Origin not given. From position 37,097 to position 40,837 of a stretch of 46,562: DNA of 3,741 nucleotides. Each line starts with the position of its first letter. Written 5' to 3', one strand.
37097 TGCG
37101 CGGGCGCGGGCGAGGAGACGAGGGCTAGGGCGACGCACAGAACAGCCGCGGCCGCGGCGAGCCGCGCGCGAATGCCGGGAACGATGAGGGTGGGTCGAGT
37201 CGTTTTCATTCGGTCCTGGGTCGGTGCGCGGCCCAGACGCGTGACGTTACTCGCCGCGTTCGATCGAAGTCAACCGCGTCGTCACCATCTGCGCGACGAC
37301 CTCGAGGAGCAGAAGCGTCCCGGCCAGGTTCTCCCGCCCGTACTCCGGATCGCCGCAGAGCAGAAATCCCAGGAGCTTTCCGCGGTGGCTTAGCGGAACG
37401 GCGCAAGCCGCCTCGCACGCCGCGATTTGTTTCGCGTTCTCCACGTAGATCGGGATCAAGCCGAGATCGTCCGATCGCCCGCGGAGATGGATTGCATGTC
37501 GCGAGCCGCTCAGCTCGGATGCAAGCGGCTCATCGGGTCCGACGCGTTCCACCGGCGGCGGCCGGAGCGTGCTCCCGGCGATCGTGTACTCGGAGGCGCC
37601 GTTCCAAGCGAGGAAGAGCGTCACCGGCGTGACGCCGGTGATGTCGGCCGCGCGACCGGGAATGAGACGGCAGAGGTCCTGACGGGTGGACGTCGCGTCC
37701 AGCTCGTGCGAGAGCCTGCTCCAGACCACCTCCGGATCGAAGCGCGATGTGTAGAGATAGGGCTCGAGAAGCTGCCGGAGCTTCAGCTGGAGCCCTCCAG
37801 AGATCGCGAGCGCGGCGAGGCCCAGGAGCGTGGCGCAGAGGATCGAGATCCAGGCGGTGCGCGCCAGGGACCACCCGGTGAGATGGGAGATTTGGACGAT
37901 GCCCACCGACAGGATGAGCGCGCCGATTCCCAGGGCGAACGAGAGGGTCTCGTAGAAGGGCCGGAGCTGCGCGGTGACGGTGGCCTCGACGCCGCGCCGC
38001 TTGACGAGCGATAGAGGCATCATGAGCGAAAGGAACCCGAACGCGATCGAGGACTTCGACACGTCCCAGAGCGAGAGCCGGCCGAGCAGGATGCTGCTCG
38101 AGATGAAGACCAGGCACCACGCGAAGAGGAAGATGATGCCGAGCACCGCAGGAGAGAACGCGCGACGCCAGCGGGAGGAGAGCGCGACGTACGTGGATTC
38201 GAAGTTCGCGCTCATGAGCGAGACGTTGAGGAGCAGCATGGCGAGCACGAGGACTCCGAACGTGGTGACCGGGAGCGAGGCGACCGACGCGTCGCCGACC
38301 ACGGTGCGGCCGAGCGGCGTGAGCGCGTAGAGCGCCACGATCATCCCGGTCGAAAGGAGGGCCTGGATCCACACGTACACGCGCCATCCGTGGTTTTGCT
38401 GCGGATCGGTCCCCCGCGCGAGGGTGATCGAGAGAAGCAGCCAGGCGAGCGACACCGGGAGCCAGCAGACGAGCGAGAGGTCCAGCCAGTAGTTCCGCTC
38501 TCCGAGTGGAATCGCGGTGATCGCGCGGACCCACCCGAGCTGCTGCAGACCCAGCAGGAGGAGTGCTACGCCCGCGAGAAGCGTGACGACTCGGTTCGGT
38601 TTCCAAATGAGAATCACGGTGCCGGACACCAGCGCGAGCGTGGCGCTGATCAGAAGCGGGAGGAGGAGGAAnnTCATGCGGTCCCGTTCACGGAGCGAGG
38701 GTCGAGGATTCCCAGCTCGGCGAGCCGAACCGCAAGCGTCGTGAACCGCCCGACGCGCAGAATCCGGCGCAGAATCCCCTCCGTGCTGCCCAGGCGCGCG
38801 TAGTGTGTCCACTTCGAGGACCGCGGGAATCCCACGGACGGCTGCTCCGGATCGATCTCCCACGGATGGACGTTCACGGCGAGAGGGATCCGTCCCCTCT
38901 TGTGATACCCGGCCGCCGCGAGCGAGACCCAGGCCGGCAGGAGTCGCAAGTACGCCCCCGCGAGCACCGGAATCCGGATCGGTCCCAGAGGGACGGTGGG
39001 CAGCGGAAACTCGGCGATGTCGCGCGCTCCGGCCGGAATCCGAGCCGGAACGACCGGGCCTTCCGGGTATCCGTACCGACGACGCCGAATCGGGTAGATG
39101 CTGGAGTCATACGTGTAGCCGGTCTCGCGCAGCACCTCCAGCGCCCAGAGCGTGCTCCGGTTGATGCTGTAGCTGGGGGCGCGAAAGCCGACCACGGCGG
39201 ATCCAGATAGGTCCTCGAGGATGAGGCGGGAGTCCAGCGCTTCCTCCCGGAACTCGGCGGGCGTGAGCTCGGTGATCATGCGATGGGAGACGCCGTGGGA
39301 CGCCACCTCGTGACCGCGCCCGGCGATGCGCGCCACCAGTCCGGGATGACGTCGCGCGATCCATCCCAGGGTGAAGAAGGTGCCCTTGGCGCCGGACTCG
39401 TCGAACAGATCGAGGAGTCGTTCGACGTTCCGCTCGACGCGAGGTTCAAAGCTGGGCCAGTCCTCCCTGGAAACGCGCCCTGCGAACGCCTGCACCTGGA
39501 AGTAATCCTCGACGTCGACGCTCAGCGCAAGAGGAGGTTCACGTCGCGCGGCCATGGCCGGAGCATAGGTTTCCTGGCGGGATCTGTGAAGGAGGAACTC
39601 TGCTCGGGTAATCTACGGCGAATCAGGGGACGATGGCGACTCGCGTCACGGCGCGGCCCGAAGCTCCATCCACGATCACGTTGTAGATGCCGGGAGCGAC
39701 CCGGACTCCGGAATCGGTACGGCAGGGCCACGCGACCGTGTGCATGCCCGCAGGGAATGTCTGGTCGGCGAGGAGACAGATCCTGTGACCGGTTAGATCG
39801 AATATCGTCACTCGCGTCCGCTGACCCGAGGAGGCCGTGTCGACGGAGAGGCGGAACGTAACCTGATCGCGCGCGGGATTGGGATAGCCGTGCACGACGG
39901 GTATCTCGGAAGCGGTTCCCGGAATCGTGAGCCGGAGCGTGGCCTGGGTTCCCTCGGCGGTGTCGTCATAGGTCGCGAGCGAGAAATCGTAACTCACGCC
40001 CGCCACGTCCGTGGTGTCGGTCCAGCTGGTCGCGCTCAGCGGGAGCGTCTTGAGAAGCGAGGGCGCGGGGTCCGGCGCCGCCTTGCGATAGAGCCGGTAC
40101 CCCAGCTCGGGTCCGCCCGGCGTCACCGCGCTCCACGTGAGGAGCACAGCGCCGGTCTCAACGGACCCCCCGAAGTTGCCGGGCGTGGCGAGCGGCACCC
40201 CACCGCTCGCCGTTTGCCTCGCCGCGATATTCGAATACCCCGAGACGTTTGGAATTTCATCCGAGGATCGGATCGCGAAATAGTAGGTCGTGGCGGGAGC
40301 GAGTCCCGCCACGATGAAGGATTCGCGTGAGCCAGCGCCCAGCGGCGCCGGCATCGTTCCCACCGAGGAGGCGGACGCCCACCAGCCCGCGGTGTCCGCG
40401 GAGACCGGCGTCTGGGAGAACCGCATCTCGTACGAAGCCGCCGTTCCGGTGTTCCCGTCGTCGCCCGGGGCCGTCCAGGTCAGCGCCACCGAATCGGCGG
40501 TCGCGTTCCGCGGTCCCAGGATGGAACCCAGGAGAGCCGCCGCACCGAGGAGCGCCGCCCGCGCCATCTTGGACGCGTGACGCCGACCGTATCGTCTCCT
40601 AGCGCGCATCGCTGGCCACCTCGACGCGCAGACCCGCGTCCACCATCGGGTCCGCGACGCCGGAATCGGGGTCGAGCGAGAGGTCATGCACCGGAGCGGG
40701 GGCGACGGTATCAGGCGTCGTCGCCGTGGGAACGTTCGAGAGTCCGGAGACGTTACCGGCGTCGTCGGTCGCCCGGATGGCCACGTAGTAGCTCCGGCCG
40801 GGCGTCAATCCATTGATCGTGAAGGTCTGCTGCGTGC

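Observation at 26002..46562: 20-kb single-strand envelope locus mixing exosortase-locus marker genes with T9SS-type cargo and a PorV-like gene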

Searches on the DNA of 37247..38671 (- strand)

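Call 29: search_rna_families(sources=[L008, L010, L012, L014, L015, L016, L017], threshold=gathering)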
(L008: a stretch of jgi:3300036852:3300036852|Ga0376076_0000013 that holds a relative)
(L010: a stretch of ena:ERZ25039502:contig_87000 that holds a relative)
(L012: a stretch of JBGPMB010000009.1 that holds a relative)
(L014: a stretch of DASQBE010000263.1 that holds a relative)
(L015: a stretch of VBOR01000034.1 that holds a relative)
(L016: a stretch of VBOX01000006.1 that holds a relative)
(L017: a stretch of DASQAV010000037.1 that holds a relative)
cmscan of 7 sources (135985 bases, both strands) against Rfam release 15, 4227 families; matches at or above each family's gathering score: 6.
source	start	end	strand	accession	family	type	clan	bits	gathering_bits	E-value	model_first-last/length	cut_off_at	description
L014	7045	7152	+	RF01051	c-di-GMP-I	Cis-reg; riboswitch;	CL00126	56.4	35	5.1e-08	1-87/87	no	c-di-GMP-I riboswitch aptamer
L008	7303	7411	+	RF01051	c-di-GMP-I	Cis-reg; riboswitch;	CL00126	56.3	35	5.4e-08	1-87/87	no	c-di-GMP-I riboswitch aptamer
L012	7034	7142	+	RF01051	c-di-GMP-I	Cis-reg; riboswitch;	CL00126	54.9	35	1.2e-07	1-87/87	no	c-di-GMP-I riboswitch aptamer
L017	7000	7108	+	RF01051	c-di-GMP-I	Cis-reg; riboswitch;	CL00126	54.4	35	1.5e-07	1-87/87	no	c-di-GMP-I riboswitch aptamer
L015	7056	7166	+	RF01051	c-di-GMP-I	Cis-reg; riboswitch;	CL00126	53.1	35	3.2e-07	1-87/87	no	c-di-GMP-I riboswitch aptamer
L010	6921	7028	+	RF01051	c-di-GMP-I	Cis-reg; riboswitch;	CL00126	48.8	35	3.5e-06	1-87/87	no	c-di-GMP-I riboswitch aptamer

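Call 68: search_rna_families(sources=[L022, L023, L024, L025, L026], threshold=gathering)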
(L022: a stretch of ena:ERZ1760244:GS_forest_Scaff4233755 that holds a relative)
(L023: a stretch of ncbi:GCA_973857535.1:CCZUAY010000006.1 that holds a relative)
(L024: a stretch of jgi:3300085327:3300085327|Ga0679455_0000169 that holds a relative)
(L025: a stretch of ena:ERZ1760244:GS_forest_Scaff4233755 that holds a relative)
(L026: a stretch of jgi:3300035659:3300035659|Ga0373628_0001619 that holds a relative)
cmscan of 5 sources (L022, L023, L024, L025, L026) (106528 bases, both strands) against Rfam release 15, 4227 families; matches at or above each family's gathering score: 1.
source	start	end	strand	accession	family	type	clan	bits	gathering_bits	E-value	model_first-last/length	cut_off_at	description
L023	6942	7051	+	RF01051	c-di-GMP-I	Cis-reg; riboswitch;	CL00126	49.8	35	1.6e-06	1-87/87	no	c-di-GMP-I riboswitch aptamer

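Call 69: search_rna_families(source=L024, start=6780, end=7220, threshold=evalue, max_evalue=1)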
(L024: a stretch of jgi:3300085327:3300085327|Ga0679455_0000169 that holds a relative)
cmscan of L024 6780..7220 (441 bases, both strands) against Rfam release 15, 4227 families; matches with E-value up to 1: 1.
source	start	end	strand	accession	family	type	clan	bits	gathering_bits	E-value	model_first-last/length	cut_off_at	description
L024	6998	7104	+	RF01051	c-di-GMP-I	Cis-reg; riboswitch;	CL00126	23.2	35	0.021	1-87/87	no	c-di-GMP-I riboswitch aptamer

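Call 70: search_rna_families(source=L022, start=7000, end=7320, threshold=evalue, max_evalue=1)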
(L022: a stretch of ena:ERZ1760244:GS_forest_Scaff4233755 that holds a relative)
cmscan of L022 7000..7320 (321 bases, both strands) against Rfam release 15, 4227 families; matches with E-value up to 1: 0.
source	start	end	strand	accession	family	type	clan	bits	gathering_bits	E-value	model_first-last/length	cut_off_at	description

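Call 106: search_rna_families(sources=[L107, L108, L109], threshold=gathering)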
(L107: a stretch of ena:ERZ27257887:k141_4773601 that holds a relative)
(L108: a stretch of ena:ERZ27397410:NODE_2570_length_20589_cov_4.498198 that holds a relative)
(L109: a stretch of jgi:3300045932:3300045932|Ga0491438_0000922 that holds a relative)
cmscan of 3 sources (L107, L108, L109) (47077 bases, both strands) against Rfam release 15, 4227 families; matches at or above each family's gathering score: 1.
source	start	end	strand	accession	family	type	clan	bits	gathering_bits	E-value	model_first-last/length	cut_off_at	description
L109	4886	4988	+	RF01051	c-di-GMP-I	Cis-reg; riboswitch;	CL00126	50.4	35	5e-07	1-87/87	no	c-di-GMP-I riboswitch aptamer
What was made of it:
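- On c-di-GMP-I riboswitch (RF01051): 48.8-56.4 in 8 relatives at the same position (calls 29, 68, 106).
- The riboswitch terminator is weak here (-24.8 kcal/mol, AUUUG), and the riboswitch is not detected in 3 relatives (calls 70, 106).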

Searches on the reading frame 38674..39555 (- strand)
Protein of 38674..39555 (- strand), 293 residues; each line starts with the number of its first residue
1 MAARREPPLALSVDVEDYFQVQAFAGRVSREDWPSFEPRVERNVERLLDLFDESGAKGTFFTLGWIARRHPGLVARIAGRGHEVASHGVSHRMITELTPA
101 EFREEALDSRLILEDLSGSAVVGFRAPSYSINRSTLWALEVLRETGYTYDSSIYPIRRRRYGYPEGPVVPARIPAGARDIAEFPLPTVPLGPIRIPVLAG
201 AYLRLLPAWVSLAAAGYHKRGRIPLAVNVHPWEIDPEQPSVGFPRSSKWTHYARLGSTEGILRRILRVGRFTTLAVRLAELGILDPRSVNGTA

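Call 6: search_protein_families(library=ncbifam, proteins=[window:38674-39555:-], max_evalue=0.01)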
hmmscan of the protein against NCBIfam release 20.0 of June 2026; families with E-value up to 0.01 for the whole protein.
window:38674-39555:- (293 aa): 9 families
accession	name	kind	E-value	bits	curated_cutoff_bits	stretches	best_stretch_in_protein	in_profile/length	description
TIGR03006.1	pepcterm_polyde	equivalog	5.2e-91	304.5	276.2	1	10-274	2-267/272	XrtA system polysaccharide deacetylase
TIGR02764.1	spore_ybaN_pdaB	equivalog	3.2e-15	56.4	237.4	1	41-148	18-122/191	polysaccharide deacetylase family sporulation protein PdaB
TIGR04243.1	nodulat_NodB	equivalog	1.3e-12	47.6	240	1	46-131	19-104/197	chitooligosaccharide deacetylase NodB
NF045821.1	PgAcgDacpgdA1_Bac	equivalog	6.3e-12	44.9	400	1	45-138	104-198/282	peptidoglycan-N-acetylglucosamine deacetylase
TIGR02884.1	spore_pdaA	equivalog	3.8e-09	36.6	298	1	43-137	51-146/224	delta-lactam-biosynthetic de-N-acetylase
TIGR03212.1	uraD_N-term-dom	equivalog_domain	8.1e-08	31.6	424.6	1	44-154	79-185/297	allantoinase PuuE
TIGR02873.1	spore_ylxY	hypoth_equivalog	7.1e-07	28.7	391.5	1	43-134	99-190/268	probable sporulation protein, polysaccharide deacetylase family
NF045822.1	PgAcgDacpgdA2_Bac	equivalog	1.8e-06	27.5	400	1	24-128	64-168/274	peptidoglycan-N-acetylglucosamine deacetylase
NF045820.1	PgAcgDacpgdA_Strep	equivalog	0.00043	19.2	800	1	45-130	284-369/463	peptidoglycan-N-acetylglucosamine deacetylase PgdA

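Call 7: search_protein_families(library=pfam, proteins=[window:38674-39555:-], max_evalue=0.01)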
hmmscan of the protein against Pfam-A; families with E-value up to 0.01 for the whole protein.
window:38674-39555:- (293 aa): 2 families
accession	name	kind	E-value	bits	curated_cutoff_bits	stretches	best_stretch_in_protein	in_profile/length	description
PF11959.13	DUF3473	-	2.5e-28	99.1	29.6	1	151-275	1-126/130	Domain of unknown function (DUF3473)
PF01522.26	Polysacc_deac_1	-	2.9e-21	76.1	23.1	1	41-149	18-123/124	Polysaccharide deacetylase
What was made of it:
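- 38674..39555 (-): XrtA-system polysaccharide deacetylase. TIGR03006 304.5 against 276.2; Polysacc_deac_1 plus DUF3473 (calls 6, 7).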

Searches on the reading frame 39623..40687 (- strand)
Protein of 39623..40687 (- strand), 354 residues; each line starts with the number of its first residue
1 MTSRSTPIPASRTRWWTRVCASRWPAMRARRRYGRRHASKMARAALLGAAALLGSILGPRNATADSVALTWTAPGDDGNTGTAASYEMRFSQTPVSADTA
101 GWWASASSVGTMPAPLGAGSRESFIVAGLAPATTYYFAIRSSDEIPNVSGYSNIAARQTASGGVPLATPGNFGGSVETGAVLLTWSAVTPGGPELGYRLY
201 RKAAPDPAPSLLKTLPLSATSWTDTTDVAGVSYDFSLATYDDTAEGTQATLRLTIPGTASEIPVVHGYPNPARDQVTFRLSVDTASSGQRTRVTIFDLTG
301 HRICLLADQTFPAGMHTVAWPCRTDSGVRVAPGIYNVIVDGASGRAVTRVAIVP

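Call 6: search_protein_families(library=ncbifam, proteins=[window:39623-40687:-], max_evalue=0.01)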
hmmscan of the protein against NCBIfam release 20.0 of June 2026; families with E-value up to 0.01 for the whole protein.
window:39623-40687:- (354 aa): 6 families
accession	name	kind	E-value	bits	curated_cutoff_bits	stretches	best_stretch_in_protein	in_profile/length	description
NF033707.1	T9SS_sortase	equivalog_domain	1.8e-08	32.5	420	1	235-336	968-1074/1095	type IX secretion system sortase PorU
TIGR00868.1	hCaCC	subfamily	2.1e-06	25.8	900.85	1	63-155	767-862/863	calcium-activated chloride channel protein 1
TIGR04183.1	Por_Secre_tail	domain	8.6e-06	25.6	23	1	268-352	2-71/72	T9SS type A sorting domain-containing protein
NF052228.1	T9SS_PorZ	equivalog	0.0001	20.9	260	1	265-353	673-756/757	type IX secretion system anionic LPS delivery protein PorZ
NF005176.1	PRK06655.1-1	equivalog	0.00016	21.7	230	1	281-344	89-153/197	flagellar hook assembly protein FlgD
NF009276.0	PRK12633.1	equivalog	0.003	17.3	383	1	274-341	114-181/234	flagellar basal body rod modification protein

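Call 7: search_protein_families(library=pfam, proteins=[window:39623-40687:-], max_evalue=0.01)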
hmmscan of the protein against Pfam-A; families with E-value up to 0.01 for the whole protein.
window:39623-40687:- (354 aa): 4 families
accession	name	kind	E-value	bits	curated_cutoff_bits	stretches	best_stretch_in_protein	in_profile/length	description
PF00041.27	fn3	-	4.4e-10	40.1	25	1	61-141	10-68/84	Fibronectin type III domain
PF13860.13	FlgD_ig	-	3.9e-06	27.2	27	1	278-343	12-77/79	FlgD Ig-like domain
PF16656.11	Pur_ac_phosph_N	-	2e-05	25.5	30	1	60-144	9-83/93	Purple acid Phosphatase, N-terminal domain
PF18962.6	Por_Secre_tail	-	0.00035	21.3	27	1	268-307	2-35/75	Secretion system C-terminal sorting domain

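Call 59: search_solved_structures(query=window:39623-40609:-, max_evalue=1)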
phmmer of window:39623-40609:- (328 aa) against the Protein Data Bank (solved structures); distinct sequences matched with E-value up to 1: 16.
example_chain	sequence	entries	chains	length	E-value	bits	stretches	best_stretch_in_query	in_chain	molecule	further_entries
5m11_A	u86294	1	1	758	1.8e-05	27.7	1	213-317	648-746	Immunoreactive 84kD antigen PG93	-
6za2_A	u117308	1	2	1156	0.0006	22.6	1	229-320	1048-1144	Por secretion system protein porU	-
4u3h_A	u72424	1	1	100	0.0062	19.3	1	141-228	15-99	FN3con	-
7eh9_A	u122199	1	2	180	0.02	17.6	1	252-319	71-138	Basal-body rod modification protein FlgD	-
7bhq_A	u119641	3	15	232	0.02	17.6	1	251-319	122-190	Basal-body rod modification protein FlgD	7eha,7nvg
7zcb_B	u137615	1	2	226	0.062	16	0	148-226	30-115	Pikachurin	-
8bvo_A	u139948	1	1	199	0.11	15.1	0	36-55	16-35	Titin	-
2n1k_A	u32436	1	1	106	0.12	15.1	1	139-232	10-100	Fibronectin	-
1wf5_A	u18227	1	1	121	0.22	14.2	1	148-231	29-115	sidekick 2 protein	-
8bxr_A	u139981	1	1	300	0.26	14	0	36-55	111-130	Titin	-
1k85_A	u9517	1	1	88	0.29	13.8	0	69-130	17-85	CHITINASE A1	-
2yux_A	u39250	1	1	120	0.49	13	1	36-56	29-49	Myosin-binding protein C, slow-type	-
2ia2_A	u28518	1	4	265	0.51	13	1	151-306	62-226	Putative Transcriptional Regulator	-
4cs6_A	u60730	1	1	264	0.78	12.4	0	155-211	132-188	AMINOGLYCOSIDE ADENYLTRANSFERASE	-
5lpa_A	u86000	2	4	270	0.81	12.3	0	155-211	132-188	Streptomycin 3''-adenylyltransferase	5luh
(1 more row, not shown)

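Call 84: predict_structure(alignment_id=A6)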
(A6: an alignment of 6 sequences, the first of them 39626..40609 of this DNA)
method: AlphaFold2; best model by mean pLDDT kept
length: 328 residues; sequences in the alignment: 6
mean_pLDDT: 69.8   pTM: 0.37
mean pLDDT of the five models: 69.8, 68.3, 56.3, 55.1, 49.8
residues with pLDDT >= 90: 44; 70-90: 153; 50-70: 64; < 50: 67
segments of 3 or more residues with pLDDT < 50: 1-38, 50-54, 119-123, 125-129, 233-245
pLDDT, mean of each block of 10 residues (from residue 1): 34 33 28 38 59 54 81 79 65 62 73 66 46 56 82 84 75 82 85 89 82 83 81 40 56 82 90 90 89 90 87 84 80
secondary structure, 60 per line:
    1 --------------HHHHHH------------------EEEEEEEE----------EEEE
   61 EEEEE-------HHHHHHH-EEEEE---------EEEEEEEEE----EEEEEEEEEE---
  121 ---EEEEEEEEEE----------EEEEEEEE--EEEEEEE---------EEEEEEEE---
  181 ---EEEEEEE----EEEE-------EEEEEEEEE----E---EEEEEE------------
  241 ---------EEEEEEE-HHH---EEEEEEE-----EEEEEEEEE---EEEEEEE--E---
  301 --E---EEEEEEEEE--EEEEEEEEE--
elements in order: H15-20 E39-46 E57-65 H73-79 E81-85 E95-103 E108-117 E124-133 E144-151 E154-160 E170-177 E184-190 E195-198 E206-214 E223-228 E250-256 E264-270 E276-284 E288-294 E307-315 E318-326

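Call 86: fold_search(model_id=the predicted structure, library=pdb)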
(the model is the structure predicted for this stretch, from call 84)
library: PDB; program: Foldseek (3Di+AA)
matches with E <= 10: 1887; with E <= 0.001: 374
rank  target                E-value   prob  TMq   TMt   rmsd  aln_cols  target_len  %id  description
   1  7mrq                  1.3e-09  1.00  0.26  0.28  20.0       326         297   14  Chicken CNTN4 FN1-FN3 domains with T751A, V752A, Y781A, E786A mutations (released 2022-01-05)
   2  7mrk_D                3.4e-09  1.00  0.26  0.28  18.0       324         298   15  Chicken CNTN4 APP complex (released 2022-01-05)
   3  5e4s                  7.7e-09  1.00  0.26  0.28  18.0       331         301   15  Crystal structure of mouse CNTN4 FN1-FN3 domains (released 2016-08-31)
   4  5e53_D                8.1e-09  1.00  0.26  0.28  18.5       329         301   13  Crystal structure of chicken CNTN1 FN1-FN3 domains (released 2016-08-31)
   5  8q6t_I                8.5e-09  1.00  0.27  0.09  21.5       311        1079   15  Helical reconstruction of the relaxed thick filament from FIB milled left ventricular mouse myofibrils (released 2023-11-01)
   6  6xay_C                1.4e-08  1.00  0.28  0.33  18.8       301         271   15  Structure of a fragment of human fibronectin containing the 10th, 11th and 12th type III domains (released 2021-06-09)
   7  7y8s_B                1.5e-08  1.00  0.27  0.30  18.1       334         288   15  Crystal structure of sDscam FNIII1-3 domains, isoform beta2v6 (released 2023-05-24)
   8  1fnh                  1.7e-08  1.00  0.27  0.32  19.6       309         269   14  CRYSTAL STRUCTURE OF HEPARIN AND INTEGRIN BINDING SEGMENT OF HUMAN FIBRONECTIN (released 1999-03-16)
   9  5e55_A                1.8e-08  1.00  0.26  0.28  17.9       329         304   16  Crystal structure of mouse CNTN6 FN1-FN3 domains (released 2016-08-31)
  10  8peq_A                1.9e-08  1.00  0.36  0.41  15.3       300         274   17  Complex of diubiquitin-derived artificial binding protein (Affilin) variant Af2 with its target oncofetal fibronectin  (released 2024-06-26)
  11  5e7l                  2.3e-08  1.00  0.26  0.28  18.2       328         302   15  Crystal structure of mouse CNTN2 FN1-FN3 domains (released 2016-08-31)
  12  3r8q                  2.7e-08  1.00  0.30  0.36  15.7       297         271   15  Structure of Fibronectin domain 12-14 (released 2012-04-11)
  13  9ba4_A                3.7e-08  1.00  0.27  0.10  18.7       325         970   14  Full-length cross-linked Contactin 2 (CNTN2) (released 2024-07-17)
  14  7mro                  3.9e-08  1.00  0.26  0.28  18.3       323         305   16  Zebrafish CNTN4 FN1-FN3 domains (released 2022-01-05)
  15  6xax_B                5.3e-08  1.00  0.27  0.32  18.2       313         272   15  Structure of a fragment of human fibronectin containing the 11th type III domain, extra domain A, and the 12th type II (released 2021-06-09)
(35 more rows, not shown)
